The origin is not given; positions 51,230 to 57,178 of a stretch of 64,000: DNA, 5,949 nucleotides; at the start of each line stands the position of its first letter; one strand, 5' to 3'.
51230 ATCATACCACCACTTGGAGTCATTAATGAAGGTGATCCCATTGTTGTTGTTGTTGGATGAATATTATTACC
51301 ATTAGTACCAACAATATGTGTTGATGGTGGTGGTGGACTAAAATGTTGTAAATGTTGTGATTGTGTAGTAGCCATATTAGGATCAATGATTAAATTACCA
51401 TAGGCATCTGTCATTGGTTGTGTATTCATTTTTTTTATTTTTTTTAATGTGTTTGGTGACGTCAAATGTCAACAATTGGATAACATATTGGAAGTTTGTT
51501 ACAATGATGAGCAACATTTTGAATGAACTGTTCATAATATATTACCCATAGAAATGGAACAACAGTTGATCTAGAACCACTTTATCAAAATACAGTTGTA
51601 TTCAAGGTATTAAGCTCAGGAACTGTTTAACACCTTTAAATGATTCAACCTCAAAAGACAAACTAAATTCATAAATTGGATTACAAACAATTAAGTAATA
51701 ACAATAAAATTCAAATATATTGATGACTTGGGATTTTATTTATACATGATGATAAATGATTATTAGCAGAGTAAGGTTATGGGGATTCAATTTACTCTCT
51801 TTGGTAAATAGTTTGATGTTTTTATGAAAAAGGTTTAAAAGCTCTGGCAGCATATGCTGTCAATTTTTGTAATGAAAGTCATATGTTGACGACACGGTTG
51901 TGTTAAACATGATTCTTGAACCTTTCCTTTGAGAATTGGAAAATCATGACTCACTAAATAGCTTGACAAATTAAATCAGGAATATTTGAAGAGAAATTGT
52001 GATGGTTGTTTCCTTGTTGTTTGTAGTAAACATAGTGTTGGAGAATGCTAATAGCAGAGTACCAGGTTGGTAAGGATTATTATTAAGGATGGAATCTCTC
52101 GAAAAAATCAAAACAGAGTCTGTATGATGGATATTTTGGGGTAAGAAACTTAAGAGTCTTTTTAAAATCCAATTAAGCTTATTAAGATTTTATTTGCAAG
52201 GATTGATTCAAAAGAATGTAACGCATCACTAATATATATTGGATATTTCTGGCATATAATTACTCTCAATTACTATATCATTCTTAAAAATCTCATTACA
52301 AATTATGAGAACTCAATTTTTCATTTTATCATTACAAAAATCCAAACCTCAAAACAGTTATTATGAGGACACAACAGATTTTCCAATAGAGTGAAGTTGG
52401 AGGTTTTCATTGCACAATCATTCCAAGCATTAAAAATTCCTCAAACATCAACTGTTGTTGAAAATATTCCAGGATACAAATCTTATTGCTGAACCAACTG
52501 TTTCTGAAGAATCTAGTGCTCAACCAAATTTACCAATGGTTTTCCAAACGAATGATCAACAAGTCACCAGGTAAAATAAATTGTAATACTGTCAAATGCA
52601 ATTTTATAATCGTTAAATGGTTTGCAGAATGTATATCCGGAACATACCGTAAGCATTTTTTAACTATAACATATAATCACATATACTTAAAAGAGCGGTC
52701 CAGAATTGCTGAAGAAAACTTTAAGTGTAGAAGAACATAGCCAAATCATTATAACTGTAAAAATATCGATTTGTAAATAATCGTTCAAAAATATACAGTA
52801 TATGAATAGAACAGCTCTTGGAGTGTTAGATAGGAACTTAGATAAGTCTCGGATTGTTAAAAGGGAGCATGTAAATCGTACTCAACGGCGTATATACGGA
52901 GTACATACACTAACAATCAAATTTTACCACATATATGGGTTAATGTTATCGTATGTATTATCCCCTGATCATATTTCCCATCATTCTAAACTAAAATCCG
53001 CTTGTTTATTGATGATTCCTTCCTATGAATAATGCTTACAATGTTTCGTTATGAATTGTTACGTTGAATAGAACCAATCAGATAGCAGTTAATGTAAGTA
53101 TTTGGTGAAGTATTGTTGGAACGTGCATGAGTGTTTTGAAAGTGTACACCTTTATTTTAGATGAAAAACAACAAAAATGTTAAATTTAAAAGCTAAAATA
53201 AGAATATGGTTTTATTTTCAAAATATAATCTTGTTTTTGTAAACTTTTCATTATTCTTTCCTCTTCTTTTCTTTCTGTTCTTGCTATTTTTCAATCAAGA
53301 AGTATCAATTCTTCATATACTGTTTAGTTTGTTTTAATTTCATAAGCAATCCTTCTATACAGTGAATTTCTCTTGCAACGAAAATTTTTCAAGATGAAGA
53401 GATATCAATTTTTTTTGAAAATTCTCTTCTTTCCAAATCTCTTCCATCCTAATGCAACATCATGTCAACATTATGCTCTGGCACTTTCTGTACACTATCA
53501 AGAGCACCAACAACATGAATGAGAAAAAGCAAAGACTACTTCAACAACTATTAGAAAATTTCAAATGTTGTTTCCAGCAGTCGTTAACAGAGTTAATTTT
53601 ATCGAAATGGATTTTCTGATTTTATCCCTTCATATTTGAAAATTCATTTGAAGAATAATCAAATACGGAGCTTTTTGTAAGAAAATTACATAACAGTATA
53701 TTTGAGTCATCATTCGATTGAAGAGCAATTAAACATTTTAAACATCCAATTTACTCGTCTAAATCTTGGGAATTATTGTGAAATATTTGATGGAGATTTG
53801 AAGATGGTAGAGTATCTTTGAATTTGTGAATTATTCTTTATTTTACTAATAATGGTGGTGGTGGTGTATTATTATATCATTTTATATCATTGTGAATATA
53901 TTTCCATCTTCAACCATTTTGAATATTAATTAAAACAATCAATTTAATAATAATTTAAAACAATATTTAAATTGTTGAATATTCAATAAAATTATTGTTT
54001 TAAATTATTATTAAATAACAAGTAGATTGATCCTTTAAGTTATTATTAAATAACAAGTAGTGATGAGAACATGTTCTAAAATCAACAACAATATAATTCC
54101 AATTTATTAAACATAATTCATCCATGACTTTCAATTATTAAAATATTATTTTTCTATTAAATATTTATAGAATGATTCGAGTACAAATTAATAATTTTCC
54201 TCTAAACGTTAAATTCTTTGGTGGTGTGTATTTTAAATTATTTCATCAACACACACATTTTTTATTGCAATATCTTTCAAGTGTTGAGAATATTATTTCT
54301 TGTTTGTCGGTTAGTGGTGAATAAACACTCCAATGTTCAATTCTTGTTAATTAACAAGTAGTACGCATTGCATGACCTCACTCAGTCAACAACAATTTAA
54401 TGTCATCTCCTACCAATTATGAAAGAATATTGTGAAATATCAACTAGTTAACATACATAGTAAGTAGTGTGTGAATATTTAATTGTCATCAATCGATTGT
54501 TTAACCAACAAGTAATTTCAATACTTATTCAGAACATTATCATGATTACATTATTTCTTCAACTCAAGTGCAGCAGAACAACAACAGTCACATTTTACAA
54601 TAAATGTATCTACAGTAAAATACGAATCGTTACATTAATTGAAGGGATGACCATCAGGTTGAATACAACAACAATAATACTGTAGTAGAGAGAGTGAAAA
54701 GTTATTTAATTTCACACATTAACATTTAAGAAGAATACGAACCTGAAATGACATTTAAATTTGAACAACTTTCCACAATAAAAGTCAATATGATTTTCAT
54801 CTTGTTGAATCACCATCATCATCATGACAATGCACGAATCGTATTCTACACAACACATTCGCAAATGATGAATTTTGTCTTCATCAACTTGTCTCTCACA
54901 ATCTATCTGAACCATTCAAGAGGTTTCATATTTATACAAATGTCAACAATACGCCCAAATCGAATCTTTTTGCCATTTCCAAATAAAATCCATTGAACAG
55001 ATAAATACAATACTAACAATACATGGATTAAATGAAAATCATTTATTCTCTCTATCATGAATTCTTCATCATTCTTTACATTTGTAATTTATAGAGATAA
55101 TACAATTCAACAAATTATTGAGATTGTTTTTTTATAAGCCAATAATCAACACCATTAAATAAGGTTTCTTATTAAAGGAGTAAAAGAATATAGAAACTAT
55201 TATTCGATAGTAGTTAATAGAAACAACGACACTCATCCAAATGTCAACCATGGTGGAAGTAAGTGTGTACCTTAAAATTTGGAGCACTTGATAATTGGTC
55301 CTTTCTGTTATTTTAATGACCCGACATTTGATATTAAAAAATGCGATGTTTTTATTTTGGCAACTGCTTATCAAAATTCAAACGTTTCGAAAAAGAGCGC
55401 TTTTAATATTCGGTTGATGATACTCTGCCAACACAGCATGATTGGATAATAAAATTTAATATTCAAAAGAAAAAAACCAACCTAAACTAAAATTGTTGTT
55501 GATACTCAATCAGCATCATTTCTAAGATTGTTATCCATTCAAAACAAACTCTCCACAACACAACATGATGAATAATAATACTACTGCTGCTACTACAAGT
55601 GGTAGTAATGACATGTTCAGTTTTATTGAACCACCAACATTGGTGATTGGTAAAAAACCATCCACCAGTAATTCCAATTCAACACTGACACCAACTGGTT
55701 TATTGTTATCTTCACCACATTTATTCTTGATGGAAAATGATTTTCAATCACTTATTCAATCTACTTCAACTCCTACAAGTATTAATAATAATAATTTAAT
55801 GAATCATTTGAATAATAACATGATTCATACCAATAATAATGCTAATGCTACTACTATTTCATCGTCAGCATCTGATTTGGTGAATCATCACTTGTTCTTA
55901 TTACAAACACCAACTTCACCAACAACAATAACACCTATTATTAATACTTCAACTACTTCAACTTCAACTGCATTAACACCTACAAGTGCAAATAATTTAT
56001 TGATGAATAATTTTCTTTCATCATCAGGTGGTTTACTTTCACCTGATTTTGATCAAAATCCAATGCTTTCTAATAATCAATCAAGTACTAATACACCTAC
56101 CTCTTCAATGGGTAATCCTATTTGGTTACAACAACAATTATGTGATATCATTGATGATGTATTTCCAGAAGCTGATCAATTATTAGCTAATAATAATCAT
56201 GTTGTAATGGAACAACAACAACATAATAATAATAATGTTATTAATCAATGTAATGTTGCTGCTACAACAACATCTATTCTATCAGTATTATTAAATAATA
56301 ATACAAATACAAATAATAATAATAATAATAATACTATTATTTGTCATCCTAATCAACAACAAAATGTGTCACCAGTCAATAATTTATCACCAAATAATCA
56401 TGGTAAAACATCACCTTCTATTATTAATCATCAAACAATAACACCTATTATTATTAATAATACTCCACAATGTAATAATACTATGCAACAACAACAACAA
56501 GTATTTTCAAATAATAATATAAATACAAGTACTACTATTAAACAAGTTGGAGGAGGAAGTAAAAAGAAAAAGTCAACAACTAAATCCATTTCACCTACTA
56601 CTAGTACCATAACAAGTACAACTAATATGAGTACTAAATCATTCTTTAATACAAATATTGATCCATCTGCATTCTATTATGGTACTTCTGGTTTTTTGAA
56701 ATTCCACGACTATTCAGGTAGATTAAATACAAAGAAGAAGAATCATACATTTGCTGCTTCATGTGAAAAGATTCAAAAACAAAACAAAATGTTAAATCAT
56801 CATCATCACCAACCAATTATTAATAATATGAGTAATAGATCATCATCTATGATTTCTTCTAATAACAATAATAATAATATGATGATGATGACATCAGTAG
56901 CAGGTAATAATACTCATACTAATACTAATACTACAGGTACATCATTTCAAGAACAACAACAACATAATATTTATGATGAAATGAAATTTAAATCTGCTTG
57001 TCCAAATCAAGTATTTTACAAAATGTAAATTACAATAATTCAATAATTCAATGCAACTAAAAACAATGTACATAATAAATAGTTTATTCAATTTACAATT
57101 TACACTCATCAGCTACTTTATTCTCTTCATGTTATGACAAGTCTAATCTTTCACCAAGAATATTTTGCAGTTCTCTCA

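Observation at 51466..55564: A 4.1 kb ORF-free but sequence-complex stretch in an otherwise tightly packed gene array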

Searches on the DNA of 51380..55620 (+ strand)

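Call 51: search_rna_families(source=window, start=51380, end=55620, threshold=evalue, max_evalue=10)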
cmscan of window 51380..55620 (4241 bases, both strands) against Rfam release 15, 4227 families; matches with E-value up to 10: 7.
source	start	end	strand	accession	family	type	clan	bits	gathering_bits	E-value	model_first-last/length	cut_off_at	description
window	51785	51890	-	RF02379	csRNA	Gene; sRNA;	-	27.1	57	1.6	1-93/93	no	Cia-dependent small RNA csRNA1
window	51436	51513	+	RF01827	SAR11_0636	Gene; sRNA;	-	25.6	67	0.56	1-90/90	no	SAR11_0636 sRNA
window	53379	53425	+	RF02433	SpF36_sRNA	Gene; sRNA;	-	23.6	48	4.6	1-51/51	no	Streptococcus sRNA SpF36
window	52392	52448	-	RF03904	MIR7991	Gene; miRNA;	-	23.3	58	0.15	1-47/47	no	MIR7991 microRNA precursor family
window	53846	53923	-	RF00575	SNORD70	Gene; snRNA; snoRNA; CD-box;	-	22.8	50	4.5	1-89/89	no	Small nucleolar RNA SNORD70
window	54785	54830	-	RF00145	snoZ105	Gene; snRNA; snoRNA; CD-box;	-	21.1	45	3.7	1-72/72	no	Small nucleolar RNA Z105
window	54683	54762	+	RF00172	CAESAR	Cis-reg;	-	18.2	45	9.7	1-80/80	no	ctgf/hcs24 CAESAR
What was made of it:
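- On Known structured RNA families (Rfam 15) and tRNA: The best hits score 18-27 bits against thresholds of 45-67, with E >= 0.15 (call 51).
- No Rfam match reaches threshold (call 51).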

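Call 55: search_dna_similar(query=window:51430-55564:+, collection=plasmids, mode=distant, max_rows=5)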
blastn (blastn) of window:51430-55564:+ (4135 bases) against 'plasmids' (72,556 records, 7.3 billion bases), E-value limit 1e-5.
No match.

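Call 56: search_dna_similar(query=window:51430-55564:+, collection=phages, mode=distant, max_rows=5)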
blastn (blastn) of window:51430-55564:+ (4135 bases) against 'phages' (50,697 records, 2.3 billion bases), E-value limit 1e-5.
No match.
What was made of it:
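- blastn found no match to 72,556 plasmid or 50,697 phage records (calls 55, 56).
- Tried and rejected: No plasmid or phage match (calls 55, 56).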

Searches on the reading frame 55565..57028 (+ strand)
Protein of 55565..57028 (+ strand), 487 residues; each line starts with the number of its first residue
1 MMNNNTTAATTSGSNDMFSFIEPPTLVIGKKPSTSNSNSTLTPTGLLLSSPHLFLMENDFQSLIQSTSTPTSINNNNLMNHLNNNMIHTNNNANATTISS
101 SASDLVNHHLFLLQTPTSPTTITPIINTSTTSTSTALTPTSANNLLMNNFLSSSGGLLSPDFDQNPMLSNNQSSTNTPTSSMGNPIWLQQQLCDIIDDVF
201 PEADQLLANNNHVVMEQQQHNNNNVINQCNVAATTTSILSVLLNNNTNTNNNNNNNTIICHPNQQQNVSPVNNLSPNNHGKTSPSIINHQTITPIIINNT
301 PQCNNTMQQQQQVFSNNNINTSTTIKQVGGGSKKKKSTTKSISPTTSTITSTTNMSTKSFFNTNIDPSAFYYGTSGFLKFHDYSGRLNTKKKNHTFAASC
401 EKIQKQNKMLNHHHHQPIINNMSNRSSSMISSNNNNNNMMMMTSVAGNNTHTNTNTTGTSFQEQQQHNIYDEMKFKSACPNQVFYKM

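Call 9: search_protein_families(library=pfam, proteins=[window:55565-57028:+], max_evalue=0.01)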
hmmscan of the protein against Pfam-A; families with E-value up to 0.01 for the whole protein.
window:55565-57028:+ (487 aa): 0 families

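Call 10: list_cluster_members(proteins=[window:55565-57025:+, window:61516-63795:-, window:48246-48911:+, window:47043-47615:-, window:57257-60001:+, window:39951-41081:+])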
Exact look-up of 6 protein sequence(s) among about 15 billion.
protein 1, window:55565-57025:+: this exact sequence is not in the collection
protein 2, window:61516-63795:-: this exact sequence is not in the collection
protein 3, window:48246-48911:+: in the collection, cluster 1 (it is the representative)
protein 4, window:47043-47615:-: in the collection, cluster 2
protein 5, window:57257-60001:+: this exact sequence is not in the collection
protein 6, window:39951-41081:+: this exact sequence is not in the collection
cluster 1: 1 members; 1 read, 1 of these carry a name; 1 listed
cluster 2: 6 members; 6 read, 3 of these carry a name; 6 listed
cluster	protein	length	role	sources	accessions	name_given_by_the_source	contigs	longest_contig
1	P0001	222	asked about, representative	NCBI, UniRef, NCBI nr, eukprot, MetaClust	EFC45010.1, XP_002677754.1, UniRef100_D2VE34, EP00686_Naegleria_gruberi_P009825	predicted protein [Naegleria gruberi] | Predicted protein n=1 Tax=Naegleria gruberi TaxID=5762 RepID=D2VE34_NAEGR | uncharacterized protein NAEGRDRAFT_67134 [Naegleria gruberi]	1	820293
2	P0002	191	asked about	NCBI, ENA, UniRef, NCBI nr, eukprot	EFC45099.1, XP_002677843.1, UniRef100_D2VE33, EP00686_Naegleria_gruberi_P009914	ribosomal protein S7 [Naegleria gruberi] | Ribosomal protein S7 n=1 Tax=Naegleria gruberi TaxID=5762 RepID=D2VE33_NAEGR | XP_002677843.1 ribosomal protein S7 [Naegleria gruberi strain NEG-M]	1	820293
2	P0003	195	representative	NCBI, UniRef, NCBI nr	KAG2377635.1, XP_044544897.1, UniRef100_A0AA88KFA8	hypothetical protein C9374_009151 [Naegleria lovaniensis] | Small ribosomal subunit protein uS7 domain-containing protein n=1 Tax=Naegleria ... | uncharacterized protein C9374_009151 [Naegleria lovaniensis]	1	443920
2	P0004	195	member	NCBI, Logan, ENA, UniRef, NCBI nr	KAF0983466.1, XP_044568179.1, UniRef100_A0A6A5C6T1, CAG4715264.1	hypothetical protein FDP41_010531 [Naegleria fowleri] | Small ribosomal subunit protein uS7 domain-containing protein n=1 Tax=Naegleria fowleri ... | uncharacterized protein FDP41_010531 [Naegleria fowleri]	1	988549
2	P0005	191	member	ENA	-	-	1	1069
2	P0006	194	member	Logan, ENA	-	-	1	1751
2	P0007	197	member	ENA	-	-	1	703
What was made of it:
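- Two window proteins match N. gruberi proteins exactly (call 10).
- Tried and rejected: It was rejected by exact protein matches to N. gruberi (call 10).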

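Call 11: find_encoding_contigs(protein=P0001, flank=10000, max_places=4)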
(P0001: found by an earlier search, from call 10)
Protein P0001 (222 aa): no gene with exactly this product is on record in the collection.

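Call 12: find_encoding_contigs(protein=P0002, flank=10000, max_places=6)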
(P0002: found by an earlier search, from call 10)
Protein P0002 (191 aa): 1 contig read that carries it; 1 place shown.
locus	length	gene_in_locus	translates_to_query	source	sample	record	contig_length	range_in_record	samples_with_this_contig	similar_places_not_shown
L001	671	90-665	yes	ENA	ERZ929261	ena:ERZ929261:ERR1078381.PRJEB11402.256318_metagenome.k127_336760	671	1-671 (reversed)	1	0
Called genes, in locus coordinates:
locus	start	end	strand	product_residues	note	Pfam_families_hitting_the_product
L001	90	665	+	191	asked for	PF00177:Ribosomal_S7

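Call 13: find_encoding_contigs(protein=P0004, flank=10000, max_places=4)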
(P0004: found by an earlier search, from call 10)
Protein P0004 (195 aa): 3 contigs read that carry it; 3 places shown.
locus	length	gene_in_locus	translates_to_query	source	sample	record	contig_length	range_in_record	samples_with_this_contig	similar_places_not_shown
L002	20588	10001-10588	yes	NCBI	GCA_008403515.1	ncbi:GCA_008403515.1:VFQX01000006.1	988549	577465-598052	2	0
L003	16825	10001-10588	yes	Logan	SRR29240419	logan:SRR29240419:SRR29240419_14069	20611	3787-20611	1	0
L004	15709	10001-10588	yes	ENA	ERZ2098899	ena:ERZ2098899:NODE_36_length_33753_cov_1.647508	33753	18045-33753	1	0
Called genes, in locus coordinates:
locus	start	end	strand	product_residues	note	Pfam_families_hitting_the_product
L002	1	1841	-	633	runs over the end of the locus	PF04113:Gpi16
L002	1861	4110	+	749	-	PF00443:UCH, PF13423:UCH_1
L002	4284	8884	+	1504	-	PF23381:Beta-prop_IFT122_1st, PF23383:Beta-prop_IFT140_1st, PF23414:Beta-prop_EML_2, PF24807:WD40_CDC20-Fz, PF24817:WD40_WDHD1_1st, PF25174:Beta-prop_THOC3, PF23389:Beta-prop_WDR19_1st, PF24796:WDR55, +18 more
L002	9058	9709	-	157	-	PF00754:F5_F8_type_C (weak)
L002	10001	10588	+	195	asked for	PF00177:Ribosomal_S7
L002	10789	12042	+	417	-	PF16755:Beta-prop_NUP159_NUP214 (faint), PF25175:Beta-prop_WDR5 (weak), PF23419:WD40_RFWD3 (weak), PF24814:WD40_Prp19, PF24796:WDR55 (weak), PF25174:Beta-prop_THOC3 (weak), PF24807:WD40_CDC20-Fz (weak), PF25175:Beta-prop_WDR5 (weak)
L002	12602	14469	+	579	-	-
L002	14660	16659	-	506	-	PF00450:Peptidase_S10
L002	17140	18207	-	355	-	-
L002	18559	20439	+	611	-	-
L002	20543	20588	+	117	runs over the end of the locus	-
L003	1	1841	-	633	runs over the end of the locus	PF04113:Gpi16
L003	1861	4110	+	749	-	PF00443:UCH, PF13423:UCH_1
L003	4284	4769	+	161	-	PF23381:Beta-prop_IFT122_1st, PF24807:WD40_CDC20-Fz, PF24817:WD40_WDHD1_1st (faint), PF23383:Beta-prop_IFT140_1st, PF25460:Beta-prop_Aladin (weak), PF23389:Beta-prop_WDR19_1st, PF23414:Beta-prop_EML_2 (weak), PF25174:Beta-prop_THOC3 (weak), +3 more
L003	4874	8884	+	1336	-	PF23381:Beta-prop_IFT122_1st (faint), PF23383:Beta-prop_IFT140_1st, PF24807:WD40_CDC20-Fz (faint), PF25174:Beta-prop_THOC3 (faint), PF23385:Beta-prop_IFT140_2nd, PF23387:TPR_IFT80_172 (weak), PF24762:TPR_IF140-IFT172, PF24760:TPR_IF140_C, +1 more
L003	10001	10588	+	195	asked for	PF00177:Ribosomal_S7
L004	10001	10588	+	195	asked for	PF00177:Ribosomal_S7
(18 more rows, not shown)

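Call 14: find_encoding_contigs(protein=P0003, flank=10000, max_places=4)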
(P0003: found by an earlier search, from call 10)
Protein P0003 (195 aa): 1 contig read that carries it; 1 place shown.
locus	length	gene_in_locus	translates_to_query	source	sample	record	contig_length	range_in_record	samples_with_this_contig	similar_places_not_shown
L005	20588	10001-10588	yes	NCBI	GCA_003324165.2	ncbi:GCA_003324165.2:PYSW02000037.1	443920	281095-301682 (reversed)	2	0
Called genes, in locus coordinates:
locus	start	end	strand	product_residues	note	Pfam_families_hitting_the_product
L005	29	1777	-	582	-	PF04113:Gpi16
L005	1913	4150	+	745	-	PF00443:UCH, PF13423:UCH_1 (weak)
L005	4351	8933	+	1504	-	PF23381:Beta-prop_IFT122_1st, PF23383:Beta-prop_IFT140_1st, PF23414:Beta-prop_EML_2, PF24807:WD40_CDC20-Fz, PF24817:WD40_WDHD1_1st, PF25174:Beta-prop_THOC3, PF23389:Beta-prop_WDR19_1st, PF24796:WDR55, +18 more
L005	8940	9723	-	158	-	PF00754:F5_F8_type_C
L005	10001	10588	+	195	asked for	PF00177:Ribosomal_S7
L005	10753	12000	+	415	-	PF16755:Beta-prop_NUP159_NUP214 (faint), PF25175:Beta-prop_WDR5 (weak), PF24814:WD40_Prp19, PF23419:WD40_RFWD3 (weak), PF24796:WDR55 (weak), PF25174:Beta-prop_THOC3 (weak), PF24807:WD40_CDC20-Fz (weak)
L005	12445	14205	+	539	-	PF01545:Cation_efflux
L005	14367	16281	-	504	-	PF00450:Peptidase_S10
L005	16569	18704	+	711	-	PF04049:ANAPC8, PF12895:ANAPC3 (faint), PF14559:TPR_19 (faint), PF13429:TPR_15 (faint), PF00515:TPR_1 (weak), PF13414:TPR_11 (weak), PF00515:TPR_1 (weak), PF13424:TPR_12 (weak), +11 more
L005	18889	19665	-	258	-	-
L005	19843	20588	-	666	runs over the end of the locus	PF12708:Pect-lyase_RHGA_epim, PF05048:NosD (faint), PF13229:Beta_helix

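Call 57: find_homologous_proteins(query=window:55565-57025:+, max_evalue=0.001)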
Query window:55565-57025:+: 8000 candidates shared short words with the query, none scored E <= 0.001.
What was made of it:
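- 55565..57028 (+): Right flanking gene: 487-aa low-complexity protein. It is conserved in position and in a C-terminal motif in N. fowleri and Willaertia magna, and is transcribed away from the spacer. The protein is not in the protein collection (calls 10, 57).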

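Call 74: search_protein_representatives(protein=window:55565-57025:+)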
Query: 487 residues. Proteins with E-value up to 0.001 (for the whole library): 1; up to 1e-10: 0; up to 1e-30: 0. The best 1 are listed.
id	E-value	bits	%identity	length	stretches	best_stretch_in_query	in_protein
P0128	4.1e-09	52.5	32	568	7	87-131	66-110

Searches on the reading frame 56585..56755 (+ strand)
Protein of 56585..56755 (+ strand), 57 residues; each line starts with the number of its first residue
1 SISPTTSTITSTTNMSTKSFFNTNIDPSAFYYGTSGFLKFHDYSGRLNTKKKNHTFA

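Call 64: find_related_loci(query=window:56585-56755:+, collection=metagenome_contigs, flank=10000)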
Query window:56585-56755:+ (57 aa) in metagenome_contigs; peptide patterns used: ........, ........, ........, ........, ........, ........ (x = any residue, [..] = any of these).
600 stretches matched a pattern, but none encodes a relative of the query by tblastn (E <= 1e-3).
